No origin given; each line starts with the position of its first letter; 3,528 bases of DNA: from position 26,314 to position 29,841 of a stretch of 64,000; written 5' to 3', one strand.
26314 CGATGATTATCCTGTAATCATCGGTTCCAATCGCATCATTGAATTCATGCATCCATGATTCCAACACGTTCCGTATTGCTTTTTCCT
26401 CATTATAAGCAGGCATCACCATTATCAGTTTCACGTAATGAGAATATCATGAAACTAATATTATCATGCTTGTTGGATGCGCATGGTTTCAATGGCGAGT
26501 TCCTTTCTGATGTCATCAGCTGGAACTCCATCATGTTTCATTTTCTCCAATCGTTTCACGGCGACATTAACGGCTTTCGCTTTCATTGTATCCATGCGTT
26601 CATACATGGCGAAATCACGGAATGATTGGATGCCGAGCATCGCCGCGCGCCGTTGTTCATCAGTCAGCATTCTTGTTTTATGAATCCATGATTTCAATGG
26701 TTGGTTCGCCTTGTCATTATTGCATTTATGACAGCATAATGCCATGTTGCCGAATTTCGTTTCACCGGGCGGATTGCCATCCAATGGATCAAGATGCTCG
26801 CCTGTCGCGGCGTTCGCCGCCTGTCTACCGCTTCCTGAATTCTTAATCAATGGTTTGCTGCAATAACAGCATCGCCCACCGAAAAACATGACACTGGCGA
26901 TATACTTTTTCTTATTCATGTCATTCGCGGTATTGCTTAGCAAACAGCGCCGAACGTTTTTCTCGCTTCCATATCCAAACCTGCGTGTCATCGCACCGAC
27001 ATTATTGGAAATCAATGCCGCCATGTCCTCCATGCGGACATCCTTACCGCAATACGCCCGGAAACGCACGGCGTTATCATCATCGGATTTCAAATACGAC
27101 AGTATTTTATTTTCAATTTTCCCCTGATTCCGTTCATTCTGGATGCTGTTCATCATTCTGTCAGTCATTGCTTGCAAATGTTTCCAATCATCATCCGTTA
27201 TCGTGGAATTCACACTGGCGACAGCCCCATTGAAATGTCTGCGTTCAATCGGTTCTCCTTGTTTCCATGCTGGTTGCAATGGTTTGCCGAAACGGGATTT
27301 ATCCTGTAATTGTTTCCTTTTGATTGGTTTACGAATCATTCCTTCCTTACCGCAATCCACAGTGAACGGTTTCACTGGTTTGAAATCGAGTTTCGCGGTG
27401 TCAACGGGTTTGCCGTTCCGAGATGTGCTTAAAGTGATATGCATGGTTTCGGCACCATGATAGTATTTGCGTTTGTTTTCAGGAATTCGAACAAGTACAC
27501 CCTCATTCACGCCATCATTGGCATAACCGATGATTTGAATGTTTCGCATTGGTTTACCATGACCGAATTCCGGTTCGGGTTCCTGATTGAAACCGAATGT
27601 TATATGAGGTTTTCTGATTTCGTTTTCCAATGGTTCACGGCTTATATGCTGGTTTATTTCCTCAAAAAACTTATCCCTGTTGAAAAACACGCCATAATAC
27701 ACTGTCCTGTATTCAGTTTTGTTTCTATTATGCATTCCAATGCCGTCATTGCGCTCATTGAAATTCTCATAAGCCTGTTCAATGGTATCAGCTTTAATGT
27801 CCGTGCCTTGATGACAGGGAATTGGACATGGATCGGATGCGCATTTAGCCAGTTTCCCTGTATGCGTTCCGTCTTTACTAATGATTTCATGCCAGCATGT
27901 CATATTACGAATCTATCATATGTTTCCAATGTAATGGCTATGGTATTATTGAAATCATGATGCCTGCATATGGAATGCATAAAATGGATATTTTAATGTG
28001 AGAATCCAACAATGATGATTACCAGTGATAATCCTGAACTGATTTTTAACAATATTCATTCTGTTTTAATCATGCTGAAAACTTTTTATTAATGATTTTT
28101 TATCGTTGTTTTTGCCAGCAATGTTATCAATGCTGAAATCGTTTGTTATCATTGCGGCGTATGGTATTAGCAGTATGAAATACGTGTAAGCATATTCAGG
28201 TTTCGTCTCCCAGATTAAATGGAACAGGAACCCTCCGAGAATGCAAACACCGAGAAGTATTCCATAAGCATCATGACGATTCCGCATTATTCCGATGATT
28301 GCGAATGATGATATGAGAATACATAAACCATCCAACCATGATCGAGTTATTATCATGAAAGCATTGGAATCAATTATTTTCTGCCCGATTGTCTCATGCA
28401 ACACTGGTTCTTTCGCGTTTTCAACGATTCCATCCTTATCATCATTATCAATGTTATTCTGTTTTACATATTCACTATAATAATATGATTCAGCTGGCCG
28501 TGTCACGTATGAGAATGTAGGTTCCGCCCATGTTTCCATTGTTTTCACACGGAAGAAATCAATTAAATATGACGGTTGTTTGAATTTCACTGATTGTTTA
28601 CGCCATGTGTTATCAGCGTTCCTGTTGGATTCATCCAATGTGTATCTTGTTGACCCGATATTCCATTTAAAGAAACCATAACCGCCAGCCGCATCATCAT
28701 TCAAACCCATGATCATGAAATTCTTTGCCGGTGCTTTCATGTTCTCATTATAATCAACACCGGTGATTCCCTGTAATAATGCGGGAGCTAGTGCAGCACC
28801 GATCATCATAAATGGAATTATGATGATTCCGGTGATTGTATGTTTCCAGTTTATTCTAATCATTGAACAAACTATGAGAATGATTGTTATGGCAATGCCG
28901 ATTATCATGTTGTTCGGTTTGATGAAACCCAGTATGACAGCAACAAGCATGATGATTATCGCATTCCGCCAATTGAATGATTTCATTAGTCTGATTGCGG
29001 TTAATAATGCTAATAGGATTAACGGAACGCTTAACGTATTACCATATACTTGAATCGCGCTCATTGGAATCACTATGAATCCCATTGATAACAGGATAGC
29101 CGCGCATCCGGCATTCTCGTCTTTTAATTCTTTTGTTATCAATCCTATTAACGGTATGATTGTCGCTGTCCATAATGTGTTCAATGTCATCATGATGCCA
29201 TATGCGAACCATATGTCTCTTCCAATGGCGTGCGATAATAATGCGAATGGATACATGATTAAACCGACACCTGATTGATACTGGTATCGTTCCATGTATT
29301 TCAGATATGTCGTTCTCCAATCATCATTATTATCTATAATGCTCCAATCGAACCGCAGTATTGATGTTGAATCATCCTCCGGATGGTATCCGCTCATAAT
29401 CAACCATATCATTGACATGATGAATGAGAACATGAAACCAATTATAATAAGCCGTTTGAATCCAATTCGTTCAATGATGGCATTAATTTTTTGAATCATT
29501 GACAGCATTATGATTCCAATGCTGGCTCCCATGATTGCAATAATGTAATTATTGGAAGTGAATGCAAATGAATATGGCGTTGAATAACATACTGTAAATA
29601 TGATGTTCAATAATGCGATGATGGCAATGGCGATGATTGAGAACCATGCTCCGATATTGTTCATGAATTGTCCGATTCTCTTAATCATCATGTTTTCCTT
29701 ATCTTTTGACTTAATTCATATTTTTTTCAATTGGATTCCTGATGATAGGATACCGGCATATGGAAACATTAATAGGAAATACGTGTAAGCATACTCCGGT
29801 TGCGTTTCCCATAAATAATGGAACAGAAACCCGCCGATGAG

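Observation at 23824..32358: Glycosylation island: one GT2 enzyme plus three paralogous GT-C-like membrane transferases, interleaved with HNH endonucleases and a secreted-type nuclease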

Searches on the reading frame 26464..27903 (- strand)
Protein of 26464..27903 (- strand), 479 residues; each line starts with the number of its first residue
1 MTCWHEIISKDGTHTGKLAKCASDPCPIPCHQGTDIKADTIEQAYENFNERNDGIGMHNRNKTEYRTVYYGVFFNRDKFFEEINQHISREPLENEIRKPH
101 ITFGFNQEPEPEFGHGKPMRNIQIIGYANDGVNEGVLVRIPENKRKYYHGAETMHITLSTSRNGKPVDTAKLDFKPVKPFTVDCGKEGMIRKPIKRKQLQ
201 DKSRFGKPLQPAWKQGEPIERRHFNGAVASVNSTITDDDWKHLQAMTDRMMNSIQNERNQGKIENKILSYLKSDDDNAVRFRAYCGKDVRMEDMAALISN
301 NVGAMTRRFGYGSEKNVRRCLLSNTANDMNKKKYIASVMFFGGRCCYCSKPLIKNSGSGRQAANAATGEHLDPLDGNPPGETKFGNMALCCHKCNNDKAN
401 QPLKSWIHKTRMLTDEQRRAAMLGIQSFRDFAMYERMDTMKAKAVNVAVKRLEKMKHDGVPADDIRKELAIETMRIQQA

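Call 3: search_protein_families(library=pfam, proteins=[window:26464-27903:-], max_evalue=0.01)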
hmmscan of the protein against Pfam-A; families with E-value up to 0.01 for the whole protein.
window:26464-27903:- (479 aa): 1 family
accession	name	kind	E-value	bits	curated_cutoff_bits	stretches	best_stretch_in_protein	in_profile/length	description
PF01844.29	HNH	-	0.0012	19.4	21.4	1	345-400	1-46/47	HNH endonuclease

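Call 12: search_protein_families(library=phrogs, proteins=[window:26464-27903:-], max_evalue=0.01)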
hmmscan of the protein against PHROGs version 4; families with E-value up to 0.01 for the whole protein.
window:26464-27903:- (479 aa): 12 families
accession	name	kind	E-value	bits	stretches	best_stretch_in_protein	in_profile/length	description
phrog_2214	-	DNA, RNA and nucleotide metabolism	5.1e-08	33.4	1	338-420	189-258/429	HNH endonuclease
phrog_2118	-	DNA, RNA and nucleotide metabolism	7.5e-07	30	1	338-419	172-242/301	HNH endonuclease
phrog_33554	-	DNA, RNA and nucleotide metabolism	7.7e-06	27.2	1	342-401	19-75/114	HNH endonuclease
phrog_338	-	DNA, RNA and nucleotide metabolism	5.1e-05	23.8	1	323-457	190-302/340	HNH endonuclease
phrog_1271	-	DNA, RNA and nucleotide metabolism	5.9e-05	23.6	1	332-444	257-356/361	HNH endonuclease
phrog_5718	-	DNA, RNA and nucleotide metabolism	0.00035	20.7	1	336-426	122-201/394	HNH endonuclease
phrog_29143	-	DNA, RNA and nucleotide metabolism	0.00036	21.9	1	344-415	21-89/126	HNH endonuclease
phrog_16726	-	DNA, RNA and nucleotide metabolism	0.00044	21.1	1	345-405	96-147/308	HNH endonuclease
phrog_8660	-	DNA, RNA and nucleotide metabolism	0.00056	21.1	1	308-411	90-189/196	HNH endonuclease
phrog_144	-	DNA, RNA and nucleotide metabolism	0.00063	20.4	1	343-422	85-153/175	HNH endonuclease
phrog_1035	-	DNA, RNA and nucleotide metabolism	0.00086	20.2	1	324-411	141-223/271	endonuclease VII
phrog_15463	-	DNA, RNA and nucleotide metabolism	0.00096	19.4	1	328-401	117-183/435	HNH endonuclease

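Call 21: search_protein_families(library=ncbifam, proteins=[window:26464-27903:-], max_evalue=0.1)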
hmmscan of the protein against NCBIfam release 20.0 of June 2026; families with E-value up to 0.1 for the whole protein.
window:26464-27903:- (479 aa): 2 families
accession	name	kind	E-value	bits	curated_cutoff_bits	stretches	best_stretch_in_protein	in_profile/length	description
NF040563.1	guided_IscB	equivalog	0.0056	15.8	175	1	380-420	217-257/314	RNA-guided endonuclease IscB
TIGR02646.1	TIGR02646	subfamily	0.077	13.1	52.15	0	342-397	24-70/144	retron system putative HNH endonuclease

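Call 40: search_solved_structures(query=window:26464-27903:-, max_evalue=1, show_alignments=2)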
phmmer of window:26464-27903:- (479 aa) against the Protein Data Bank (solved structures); distinct sequences matched with E-value up to 1: 7.
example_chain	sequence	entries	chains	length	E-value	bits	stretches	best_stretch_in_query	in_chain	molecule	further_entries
4xa1_A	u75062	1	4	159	0.28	13.5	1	81-141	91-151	Gp7-MYH7(1173-1238)-EB1 chimera protein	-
5v7q_T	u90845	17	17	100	0.5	12.7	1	248-323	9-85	50S ribosomal protein L23 | Large ribosomal subunit protein uL23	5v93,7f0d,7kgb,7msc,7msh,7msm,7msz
4ogc_A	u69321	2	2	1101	0.63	12.4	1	369-410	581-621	HNH endonuclease domain protein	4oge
6dzi_U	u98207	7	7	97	0.79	12.1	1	249-326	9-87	50S ribosomal protein L23 | Large ribosomal subunit protein uL23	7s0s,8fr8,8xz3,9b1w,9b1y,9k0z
5o60_U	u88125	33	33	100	0.82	12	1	249-326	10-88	50S ribosomal protein L23 | Large ribosomal subunit protein uL23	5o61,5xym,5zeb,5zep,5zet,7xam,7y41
6dzp_U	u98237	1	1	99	0.83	12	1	249-326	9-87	50S ribosomal protein L23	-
5jvm_A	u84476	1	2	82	0.94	11.8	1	77-141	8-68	Chimera protein of Kinesin-like protein KIF3C and Microtubule-associated protein RP/EB fam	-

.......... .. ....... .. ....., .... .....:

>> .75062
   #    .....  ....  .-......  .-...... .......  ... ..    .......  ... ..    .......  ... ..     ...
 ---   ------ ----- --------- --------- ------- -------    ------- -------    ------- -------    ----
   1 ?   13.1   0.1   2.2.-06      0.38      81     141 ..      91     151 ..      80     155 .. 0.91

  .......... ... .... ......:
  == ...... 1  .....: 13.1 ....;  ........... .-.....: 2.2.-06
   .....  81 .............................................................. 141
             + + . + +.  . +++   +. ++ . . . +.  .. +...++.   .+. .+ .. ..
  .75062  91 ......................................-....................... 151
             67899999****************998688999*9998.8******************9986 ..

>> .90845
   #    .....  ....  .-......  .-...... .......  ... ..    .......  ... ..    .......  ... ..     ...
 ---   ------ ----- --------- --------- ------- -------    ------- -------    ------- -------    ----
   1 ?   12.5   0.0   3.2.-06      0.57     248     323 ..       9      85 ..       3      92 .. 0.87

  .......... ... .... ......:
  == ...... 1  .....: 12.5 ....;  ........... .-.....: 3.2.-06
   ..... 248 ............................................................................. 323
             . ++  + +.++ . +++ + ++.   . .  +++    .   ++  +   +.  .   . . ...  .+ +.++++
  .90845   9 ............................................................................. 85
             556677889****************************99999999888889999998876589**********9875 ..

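Call 59: find_homologous_proteins(query=window:26464-27903:-)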
Query window:26464-27903:- (479 aa): 32 proteins with E <= 0.001 among 2543 candidates.
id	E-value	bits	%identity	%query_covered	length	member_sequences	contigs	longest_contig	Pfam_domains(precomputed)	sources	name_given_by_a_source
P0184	0.0e+0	1098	97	100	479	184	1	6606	-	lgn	-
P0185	3.1e-152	526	50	100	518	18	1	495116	-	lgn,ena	-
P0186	1.3e-148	514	48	100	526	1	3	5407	-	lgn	-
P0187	8.6e-143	495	47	99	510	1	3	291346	-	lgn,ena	-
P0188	5.0e-142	493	47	99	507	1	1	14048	-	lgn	-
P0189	4.4e-135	470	47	100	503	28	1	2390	-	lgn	-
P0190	3.4e-134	467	47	100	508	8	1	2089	-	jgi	jgi:hypothetical protein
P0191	6.6e-98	347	39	100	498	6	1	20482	-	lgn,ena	-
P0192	3.9e-96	341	40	98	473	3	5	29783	-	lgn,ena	-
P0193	6.7e-93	331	38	100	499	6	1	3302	-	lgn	-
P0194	1.2e-92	330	39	98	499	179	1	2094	-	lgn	-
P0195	7.2e-90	321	38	98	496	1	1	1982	-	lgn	-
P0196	4.3e-81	292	49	57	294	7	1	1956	-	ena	-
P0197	1.1e-73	267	39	82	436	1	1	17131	-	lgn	-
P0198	2.6e-68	249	43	54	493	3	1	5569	PF01844.30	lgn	-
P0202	3.9e-44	170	34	51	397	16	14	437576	PF01844.30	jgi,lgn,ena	-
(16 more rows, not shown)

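Call 60: find_encoding_contigs(protein=P0185, flank=10000, max_places=2)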
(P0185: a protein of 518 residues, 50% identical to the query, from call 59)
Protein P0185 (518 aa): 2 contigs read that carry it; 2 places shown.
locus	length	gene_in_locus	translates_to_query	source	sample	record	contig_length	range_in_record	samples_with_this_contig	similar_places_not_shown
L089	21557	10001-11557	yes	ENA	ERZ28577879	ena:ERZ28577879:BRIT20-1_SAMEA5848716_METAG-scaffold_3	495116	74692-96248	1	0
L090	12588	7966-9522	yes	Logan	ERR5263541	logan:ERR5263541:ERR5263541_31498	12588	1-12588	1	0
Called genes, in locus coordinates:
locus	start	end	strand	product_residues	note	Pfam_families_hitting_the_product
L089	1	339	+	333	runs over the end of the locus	-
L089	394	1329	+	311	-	PF00763:THF_DHG_CYH, PF02882:THF_DHG_CYH_C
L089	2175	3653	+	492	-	-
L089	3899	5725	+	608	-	PF05970:PIF1, PF13245:AAA_19, PF13604:AAA_30, PF13401:AAA_22 (weak)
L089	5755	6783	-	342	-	-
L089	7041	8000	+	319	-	PF07510:GmrSD_C (weak)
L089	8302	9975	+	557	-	PF27792:CHIM_prot (weak)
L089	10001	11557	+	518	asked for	-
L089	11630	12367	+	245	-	PF00535:Glycos_transf_2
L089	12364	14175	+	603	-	-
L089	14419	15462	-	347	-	PF07669:Eco57I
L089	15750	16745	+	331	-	PF12323:HTH_OrfB_IS605, PF01385:OrfB_IS605, PF07282:Cas12f1-like_TNB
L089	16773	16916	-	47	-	-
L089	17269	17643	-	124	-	-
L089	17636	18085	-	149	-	-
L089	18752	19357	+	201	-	-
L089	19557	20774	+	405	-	-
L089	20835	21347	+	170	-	-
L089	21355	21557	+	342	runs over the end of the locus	-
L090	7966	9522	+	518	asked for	-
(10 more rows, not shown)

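Call 61: find_encoding_contigs(protein=P0202, flank=10000, max_places=2)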
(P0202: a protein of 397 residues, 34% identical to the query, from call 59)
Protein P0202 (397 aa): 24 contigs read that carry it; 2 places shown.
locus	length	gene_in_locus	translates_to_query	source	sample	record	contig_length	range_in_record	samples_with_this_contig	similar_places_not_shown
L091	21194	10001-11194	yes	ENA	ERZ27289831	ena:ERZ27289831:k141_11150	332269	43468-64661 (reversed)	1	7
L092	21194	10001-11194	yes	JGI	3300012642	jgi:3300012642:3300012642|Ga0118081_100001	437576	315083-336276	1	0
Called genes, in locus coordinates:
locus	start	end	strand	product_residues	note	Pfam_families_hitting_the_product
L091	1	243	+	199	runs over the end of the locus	-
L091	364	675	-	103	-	-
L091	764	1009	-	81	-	-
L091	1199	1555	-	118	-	-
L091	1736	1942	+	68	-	-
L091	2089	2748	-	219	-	PF23359:Lsr2_DNA-bd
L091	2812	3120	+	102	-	-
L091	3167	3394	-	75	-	-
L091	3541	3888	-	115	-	PF23359:Lsr2_DNA-bd (weak)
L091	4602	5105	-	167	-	-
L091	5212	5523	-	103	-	-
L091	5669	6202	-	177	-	-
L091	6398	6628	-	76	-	-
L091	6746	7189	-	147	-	-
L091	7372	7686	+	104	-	-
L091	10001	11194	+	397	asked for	PF01844:HNH (weak)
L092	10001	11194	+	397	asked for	PF01844:HNH (weak)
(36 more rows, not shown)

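Call 71: search_dna_similar(query=window:26464-27903:-, collection=phages, mode=protein, max_evalue=0.00001, max_rows=15)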
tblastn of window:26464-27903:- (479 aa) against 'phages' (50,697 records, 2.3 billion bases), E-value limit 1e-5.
No match.

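Call 74: predict_structure(alignment_id=A3)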
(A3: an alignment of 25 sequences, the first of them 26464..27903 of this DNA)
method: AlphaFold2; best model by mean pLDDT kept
length: 479 residues; sequences in the alignment: 25
mean_pLDDT: 82.6   pTM: 0.59
mean pLDDT of the five models: 82.6, 81.6, 81.4, 80.9, 79.1
residues with pLDDT >= 90: 195; 70-90: 200; 50-70: 56; < 50: 28
segments of 3 or more residues with pLDDT < 50: 53-63, 195-205, 358-360
pLDDT, mean of each block of 10 residues (from residue 1): 78 76 68 74 78 43 58 90 95 90 66 74 95 95 81 93 88 97 84 53 62 87 90 87 71 60 92 94 93 90 77 77 84 94 94 64 80 88 91 91 92 91 92 88 91 93 92 86
secondary structure, 60 per line:
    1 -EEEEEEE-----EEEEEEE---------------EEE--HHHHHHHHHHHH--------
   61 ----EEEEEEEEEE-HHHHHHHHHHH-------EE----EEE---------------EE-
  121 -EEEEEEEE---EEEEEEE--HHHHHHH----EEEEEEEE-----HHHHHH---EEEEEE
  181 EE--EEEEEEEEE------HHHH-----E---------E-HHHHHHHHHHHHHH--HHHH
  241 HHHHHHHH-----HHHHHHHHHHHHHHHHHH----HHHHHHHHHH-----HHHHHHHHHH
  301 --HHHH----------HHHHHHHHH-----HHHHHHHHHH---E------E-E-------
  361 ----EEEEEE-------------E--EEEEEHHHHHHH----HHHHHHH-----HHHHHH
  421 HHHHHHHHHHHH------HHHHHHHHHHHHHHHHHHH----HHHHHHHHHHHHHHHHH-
elements in order: E2-8 E14-20 E36-38 H41-52 E65-74 H76-86 E100-102 E122-129 E133-139 H142-148 E153-160 H166-171 E175-182 E185-193 H200-203 H221-234 H237-248 H254-271 H276-285 H291-300 H303-306 H317-325 H331-340 E365-370 E387-391 H392-398 H403-409 H415-432 H439-457 H462-478

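Call 93: find_related_loci(query=A3, collection=viral_contigs, flank=10000)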
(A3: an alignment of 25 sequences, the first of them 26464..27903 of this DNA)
Query A3 (479 aa) in viral_contigs; peptide patterns used: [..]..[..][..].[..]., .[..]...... (x = any residue, [..] = any of these).
88 stretches matched a pattern; 21 encode a relative of the query (tblastn E <= 1e-3); 21 distinct loci.
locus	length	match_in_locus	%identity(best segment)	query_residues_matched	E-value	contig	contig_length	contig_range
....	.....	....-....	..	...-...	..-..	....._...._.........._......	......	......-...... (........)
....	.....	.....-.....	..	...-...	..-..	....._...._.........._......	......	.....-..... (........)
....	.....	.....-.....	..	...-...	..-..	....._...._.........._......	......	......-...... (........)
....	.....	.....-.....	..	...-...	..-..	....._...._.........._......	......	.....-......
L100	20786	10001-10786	32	207-455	1e-45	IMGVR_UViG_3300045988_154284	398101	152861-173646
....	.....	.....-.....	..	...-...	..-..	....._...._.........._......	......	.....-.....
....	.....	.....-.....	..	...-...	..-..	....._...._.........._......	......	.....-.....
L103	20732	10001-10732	33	216-455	4e-44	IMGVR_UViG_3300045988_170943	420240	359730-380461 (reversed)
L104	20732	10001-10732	33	216-455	6e-44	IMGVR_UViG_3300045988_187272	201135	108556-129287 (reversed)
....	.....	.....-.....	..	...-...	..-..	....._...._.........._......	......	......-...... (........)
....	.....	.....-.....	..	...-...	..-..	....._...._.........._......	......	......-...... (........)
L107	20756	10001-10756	32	218-454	3e-36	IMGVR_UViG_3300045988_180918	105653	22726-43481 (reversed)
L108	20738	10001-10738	34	216-458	2e-48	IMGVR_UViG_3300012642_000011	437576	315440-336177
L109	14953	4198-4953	32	218-454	5e-36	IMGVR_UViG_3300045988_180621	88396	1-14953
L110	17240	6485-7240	32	218-454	7e-36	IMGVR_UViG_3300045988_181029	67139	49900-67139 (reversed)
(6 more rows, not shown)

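Call 99: search_protein_families(library=padloc, proteins=[window:26464-27903:-], max_evalue=0.01)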
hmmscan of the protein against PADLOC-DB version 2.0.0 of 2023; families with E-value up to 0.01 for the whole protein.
window:26464-27903:- (479 aa): 6 families
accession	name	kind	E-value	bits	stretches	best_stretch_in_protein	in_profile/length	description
PDLC00315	PtuB1|PtuB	-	9.3e-06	23.6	1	341-403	29-81/227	Unknown function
PDLC00322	PtuB1|PtuB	-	0.00037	18.4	1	345-398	47-93/215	Unknown function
PDLC00325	PtuB1|PtuB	-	0.00069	17.3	1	343-404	52-107/213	Unknown function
PDLC00337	PtuB1|PtuB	-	0.00078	17.4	1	341-401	55-107/216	Unknown function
PDLC00332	PtuB1|PtuB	-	0.0015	16.4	1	342-396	47-91/212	Unknown function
PDLC00345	PtuB1|PtuB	-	0.0023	15.5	1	343-403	52-106/223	Unknown function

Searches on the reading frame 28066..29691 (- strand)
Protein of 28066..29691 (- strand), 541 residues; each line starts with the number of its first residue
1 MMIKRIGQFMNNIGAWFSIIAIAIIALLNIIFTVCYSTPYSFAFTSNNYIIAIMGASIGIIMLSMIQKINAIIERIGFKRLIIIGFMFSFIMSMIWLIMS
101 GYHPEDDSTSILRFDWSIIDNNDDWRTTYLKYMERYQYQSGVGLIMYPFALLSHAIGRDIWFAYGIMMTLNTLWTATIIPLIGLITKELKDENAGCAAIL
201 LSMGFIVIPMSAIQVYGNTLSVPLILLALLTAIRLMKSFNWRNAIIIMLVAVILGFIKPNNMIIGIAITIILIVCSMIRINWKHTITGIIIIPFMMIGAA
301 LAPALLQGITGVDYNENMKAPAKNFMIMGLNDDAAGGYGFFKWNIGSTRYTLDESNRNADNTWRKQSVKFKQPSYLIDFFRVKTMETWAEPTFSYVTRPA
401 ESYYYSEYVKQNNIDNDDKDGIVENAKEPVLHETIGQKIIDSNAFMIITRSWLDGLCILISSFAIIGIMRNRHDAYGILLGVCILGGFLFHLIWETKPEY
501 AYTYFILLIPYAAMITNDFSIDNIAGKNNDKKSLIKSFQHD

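Call 3: search_protein_families(library=pfam, proteins=[window:28066-29691:-], max_evalue=0.01)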
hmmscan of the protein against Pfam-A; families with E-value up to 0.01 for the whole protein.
window:28066-29691:- (541 aa): 1 family
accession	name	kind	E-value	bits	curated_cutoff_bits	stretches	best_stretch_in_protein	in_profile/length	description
PF13231.12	PMT_2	-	0.0058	17.3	26.1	1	170-295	27-155/160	Dolichyl-phosphate-mannose-protein mannosyltransferase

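Call 12: search_protein_families(library=phrogs, proteins=[window:28066-29691:-], max_evalue=0.01)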
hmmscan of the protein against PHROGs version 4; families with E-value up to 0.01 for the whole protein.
window:28066-29691:- (541 aa): 0 families

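Call 21: search_protein_families(library=ncbifam, proteins=[window:28066-29691:-], max_evalue=0.1)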
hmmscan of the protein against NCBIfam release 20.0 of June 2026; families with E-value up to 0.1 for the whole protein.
window:28066-29691:- (541 aa): 0 families
